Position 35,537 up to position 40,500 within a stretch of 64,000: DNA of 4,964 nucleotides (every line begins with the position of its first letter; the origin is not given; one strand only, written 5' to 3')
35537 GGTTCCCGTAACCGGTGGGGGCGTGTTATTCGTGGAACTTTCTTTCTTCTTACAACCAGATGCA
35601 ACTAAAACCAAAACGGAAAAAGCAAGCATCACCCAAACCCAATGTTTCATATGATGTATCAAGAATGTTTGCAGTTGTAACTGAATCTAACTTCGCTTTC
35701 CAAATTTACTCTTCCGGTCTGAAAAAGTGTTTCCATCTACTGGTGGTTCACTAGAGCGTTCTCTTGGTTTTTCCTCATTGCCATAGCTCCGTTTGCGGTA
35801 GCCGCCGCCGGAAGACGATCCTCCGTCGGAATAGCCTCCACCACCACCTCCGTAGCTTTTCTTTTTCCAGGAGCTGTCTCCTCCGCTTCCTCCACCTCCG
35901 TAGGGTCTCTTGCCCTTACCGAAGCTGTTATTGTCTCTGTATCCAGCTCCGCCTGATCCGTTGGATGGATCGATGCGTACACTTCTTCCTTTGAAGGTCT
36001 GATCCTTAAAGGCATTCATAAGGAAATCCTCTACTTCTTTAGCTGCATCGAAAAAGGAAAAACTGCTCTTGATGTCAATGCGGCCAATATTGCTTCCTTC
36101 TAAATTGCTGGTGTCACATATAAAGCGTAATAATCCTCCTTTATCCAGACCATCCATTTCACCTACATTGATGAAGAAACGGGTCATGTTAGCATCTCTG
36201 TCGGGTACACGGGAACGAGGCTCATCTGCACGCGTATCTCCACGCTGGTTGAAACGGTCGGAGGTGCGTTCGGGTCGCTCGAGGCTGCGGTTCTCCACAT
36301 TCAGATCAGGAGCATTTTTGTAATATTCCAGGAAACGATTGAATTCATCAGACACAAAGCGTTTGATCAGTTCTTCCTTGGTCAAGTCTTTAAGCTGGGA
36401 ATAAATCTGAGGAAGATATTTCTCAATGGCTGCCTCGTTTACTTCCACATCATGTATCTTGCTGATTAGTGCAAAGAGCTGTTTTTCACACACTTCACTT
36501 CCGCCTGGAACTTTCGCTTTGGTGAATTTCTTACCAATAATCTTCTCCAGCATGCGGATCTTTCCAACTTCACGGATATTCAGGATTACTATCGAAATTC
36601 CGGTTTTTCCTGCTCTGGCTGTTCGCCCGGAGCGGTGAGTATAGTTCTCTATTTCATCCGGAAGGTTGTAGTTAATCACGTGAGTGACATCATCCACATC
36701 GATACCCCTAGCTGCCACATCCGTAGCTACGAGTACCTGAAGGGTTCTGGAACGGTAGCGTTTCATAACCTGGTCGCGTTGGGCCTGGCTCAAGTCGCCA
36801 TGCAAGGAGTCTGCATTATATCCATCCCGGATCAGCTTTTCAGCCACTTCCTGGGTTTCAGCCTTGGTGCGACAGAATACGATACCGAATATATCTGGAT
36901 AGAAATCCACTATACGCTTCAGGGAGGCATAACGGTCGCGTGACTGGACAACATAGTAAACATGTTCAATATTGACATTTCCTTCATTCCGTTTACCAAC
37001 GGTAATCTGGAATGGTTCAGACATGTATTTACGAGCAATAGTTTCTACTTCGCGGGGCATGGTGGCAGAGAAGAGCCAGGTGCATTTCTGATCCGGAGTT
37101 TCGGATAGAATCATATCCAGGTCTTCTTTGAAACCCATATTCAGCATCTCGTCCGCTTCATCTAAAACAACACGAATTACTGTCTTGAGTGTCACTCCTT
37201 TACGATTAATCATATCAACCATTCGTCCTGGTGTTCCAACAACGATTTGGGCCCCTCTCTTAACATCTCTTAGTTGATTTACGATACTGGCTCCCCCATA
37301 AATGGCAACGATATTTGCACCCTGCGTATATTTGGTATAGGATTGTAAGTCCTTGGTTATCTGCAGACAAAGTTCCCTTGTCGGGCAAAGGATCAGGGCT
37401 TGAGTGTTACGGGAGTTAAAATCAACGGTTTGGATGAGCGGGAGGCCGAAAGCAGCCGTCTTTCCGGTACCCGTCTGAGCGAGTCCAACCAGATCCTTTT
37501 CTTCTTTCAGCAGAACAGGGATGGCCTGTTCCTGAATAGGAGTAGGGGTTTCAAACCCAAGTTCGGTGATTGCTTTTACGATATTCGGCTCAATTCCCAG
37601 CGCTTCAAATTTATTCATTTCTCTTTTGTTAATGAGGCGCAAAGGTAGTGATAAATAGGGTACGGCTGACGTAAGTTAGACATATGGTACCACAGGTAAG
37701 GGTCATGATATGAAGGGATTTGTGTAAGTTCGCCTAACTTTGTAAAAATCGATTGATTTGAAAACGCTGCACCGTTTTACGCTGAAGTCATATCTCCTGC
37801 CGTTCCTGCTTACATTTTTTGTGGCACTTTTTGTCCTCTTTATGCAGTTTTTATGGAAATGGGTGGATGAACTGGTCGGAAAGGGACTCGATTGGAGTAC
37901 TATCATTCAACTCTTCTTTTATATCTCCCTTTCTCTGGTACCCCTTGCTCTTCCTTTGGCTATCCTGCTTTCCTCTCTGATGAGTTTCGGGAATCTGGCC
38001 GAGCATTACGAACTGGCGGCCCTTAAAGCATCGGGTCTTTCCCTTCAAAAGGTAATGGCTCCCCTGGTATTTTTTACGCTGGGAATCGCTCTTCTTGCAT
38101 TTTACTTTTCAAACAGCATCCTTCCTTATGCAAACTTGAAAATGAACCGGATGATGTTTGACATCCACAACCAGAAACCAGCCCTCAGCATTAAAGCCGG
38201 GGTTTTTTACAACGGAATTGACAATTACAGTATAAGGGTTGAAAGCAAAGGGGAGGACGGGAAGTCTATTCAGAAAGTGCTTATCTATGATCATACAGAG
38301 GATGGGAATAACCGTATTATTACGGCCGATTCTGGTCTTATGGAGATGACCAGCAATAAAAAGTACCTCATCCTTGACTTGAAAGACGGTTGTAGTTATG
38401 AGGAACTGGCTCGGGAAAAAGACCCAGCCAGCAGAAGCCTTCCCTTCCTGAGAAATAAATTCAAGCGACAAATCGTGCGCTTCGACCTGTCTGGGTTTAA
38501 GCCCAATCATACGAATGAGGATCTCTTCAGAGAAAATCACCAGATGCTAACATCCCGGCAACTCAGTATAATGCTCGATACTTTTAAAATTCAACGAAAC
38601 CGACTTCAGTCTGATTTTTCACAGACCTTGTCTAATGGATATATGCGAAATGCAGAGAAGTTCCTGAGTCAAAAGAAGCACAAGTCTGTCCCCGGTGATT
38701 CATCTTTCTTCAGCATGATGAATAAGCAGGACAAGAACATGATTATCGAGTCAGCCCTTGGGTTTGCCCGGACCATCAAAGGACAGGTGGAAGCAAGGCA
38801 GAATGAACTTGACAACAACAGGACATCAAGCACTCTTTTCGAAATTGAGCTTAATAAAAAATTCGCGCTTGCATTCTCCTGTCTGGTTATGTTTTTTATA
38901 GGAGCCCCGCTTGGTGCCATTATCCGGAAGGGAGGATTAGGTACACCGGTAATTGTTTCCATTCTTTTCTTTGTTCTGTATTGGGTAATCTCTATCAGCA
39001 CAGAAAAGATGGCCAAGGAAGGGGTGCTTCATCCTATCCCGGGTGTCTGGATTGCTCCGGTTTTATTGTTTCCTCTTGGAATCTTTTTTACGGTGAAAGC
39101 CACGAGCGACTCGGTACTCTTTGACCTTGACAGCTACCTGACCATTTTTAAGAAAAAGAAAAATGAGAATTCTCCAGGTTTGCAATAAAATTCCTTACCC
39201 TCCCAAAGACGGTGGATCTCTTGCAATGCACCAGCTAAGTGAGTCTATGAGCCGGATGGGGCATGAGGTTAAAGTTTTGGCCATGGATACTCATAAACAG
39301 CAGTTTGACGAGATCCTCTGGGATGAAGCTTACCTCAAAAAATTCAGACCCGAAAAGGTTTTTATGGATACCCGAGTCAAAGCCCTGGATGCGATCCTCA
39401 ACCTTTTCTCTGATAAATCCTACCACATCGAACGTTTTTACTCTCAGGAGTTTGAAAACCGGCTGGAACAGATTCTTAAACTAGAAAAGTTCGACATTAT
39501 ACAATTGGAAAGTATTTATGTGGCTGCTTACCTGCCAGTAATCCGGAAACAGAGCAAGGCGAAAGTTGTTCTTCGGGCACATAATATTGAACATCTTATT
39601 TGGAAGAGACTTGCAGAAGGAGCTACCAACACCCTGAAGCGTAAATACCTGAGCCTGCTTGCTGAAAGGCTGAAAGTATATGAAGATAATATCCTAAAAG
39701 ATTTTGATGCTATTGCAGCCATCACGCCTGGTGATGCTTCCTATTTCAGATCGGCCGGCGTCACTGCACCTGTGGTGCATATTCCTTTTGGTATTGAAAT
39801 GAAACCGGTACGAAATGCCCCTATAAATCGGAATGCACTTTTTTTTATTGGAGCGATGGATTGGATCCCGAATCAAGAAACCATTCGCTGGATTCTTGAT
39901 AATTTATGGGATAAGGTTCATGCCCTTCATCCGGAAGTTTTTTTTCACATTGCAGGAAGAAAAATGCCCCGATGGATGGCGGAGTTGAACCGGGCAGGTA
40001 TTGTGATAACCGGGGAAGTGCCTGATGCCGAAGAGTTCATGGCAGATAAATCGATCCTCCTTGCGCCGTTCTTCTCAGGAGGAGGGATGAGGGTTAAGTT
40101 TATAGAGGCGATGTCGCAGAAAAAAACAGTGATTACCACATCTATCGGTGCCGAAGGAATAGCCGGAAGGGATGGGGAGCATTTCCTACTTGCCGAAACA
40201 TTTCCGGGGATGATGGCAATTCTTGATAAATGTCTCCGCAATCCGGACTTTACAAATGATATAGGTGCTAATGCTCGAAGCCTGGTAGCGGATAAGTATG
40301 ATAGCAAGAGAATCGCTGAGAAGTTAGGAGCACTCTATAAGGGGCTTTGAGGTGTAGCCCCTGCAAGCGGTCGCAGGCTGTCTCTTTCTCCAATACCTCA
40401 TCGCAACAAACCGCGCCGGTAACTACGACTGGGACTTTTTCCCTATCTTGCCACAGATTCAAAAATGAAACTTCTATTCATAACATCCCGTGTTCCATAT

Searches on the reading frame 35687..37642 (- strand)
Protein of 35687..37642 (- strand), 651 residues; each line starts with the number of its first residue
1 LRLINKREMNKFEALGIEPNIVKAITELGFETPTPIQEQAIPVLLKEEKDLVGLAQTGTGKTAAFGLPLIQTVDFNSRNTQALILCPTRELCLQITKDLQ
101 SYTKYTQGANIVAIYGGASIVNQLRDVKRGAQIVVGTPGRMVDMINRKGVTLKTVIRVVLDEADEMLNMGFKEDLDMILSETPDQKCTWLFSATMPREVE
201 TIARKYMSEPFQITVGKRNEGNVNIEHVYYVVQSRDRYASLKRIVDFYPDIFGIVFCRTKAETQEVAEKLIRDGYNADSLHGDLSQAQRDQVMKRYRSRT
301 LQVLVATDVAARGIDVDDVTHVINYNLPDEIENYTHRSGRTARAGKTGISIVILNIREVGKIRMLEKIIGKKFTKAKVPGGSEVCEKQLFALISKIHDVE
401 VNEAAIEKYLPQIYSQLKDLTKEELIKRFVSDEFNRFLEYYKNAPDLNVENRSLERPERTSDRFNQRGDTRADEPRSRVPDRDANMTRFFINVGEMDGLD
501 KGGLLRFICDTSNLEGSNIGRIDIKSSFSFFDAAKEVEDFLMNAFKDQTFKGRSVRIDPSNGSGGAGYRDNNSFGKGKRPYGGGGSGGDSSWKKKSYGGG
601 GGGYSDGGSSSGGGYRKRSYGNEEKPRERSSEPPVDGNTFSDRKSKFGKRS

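Call 71: search_protein_families(library=pfam, proteins=[window:35687-37642:-], max_evalue=0.0001)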
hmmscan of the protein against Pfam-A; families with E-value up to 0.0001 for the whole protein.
window:35687-37642:- (651 aa): 4 families
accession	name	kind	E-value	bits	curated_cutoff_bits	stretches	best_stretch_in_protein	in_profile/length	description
PF00270.35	DEAD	-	3.6e-48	163.9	26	1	34-201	1-166/167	DEAD/DEAH box helicase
PF00271.37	Helicase_C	-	1e-31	109.8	23.5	1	254-345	19-110/110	Helicase conserved C-terminal domain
PF03880.21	DbpA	-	2.3e-20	72.8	25.6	1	488-558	1-71/72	DbpA RNA binding domain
PF04851.21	ResIII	-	2.1e-06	28.2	22.5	1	33-162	4-133/164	Type III restriction enzyme, res subunit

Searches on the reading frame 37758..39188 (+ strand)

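Call 71: search_protein_families(library=pfam, proteins=[window:37758-39188:+], max_evalue=0.0001)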
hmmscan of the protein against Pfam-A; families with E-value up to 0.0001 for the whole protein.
window:37758-39188:+ (476 aa): 1 family
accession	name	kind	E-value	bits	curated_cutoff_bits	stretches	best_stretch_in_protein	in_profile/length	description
PF03739.19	LptF_LptG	-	1.2e-77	261.8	27.9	1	6-444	1-350/353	Lipopolysaccharide export system permease LptF/LptG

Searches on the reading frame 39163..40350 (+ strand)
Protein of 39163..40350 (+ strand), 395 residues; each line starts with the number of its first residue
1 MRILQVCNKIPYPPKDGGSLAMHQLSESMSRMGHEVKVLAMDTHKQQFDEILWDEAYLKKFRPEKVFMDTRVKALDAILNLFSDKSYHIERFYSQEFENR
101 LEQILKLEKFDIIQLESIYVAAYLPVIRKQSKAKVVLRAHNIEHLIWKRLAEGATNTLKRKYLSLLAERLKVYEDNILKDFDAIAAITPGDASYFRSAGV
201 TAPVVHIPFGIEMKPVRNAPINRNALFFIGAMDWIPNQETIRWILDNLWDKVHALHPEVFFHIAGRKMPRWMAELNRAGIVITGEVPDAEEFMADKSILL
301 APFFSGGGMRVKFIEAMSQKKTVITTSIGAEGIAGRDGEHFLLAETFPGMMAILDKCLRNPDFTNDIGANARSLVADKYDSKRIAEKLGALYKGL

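Call 14: search_protein_families(library=pfam, proteins=[window:39163-40350:+], max_evalue=0.01)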
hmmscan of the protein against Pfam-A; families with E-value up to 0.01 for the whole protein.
window:39163-40350:+ (395 aa): 5 families
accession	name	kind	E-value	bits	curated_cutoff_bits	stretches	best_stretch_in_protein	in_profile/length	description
PF13692.12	Glyco_trans_1_4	-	4.1e-16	60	27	1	225-344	3-125/142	Glycosyl transferases group 1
PF13439.12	Glyco_transf_4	-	5.1e-11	43.3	28.5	1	17-212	3-167/170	Glycosyltransferase Family 4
PF13579.12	Glyco_trans_4_4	-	1.8e-09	38.6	29.7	1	17-210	2-158/158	Glycosyl transferase 4-like domain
PF13524.12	Glyco_trans_1_2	-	5.4e-06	26.9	25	1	254-388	11-142/144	Glycosyl transferase-like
PF00534.26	Glycos_transf_1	-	5.7e-05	23.2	26.4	1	218-372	10-170/172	Glycosyl transferases group 1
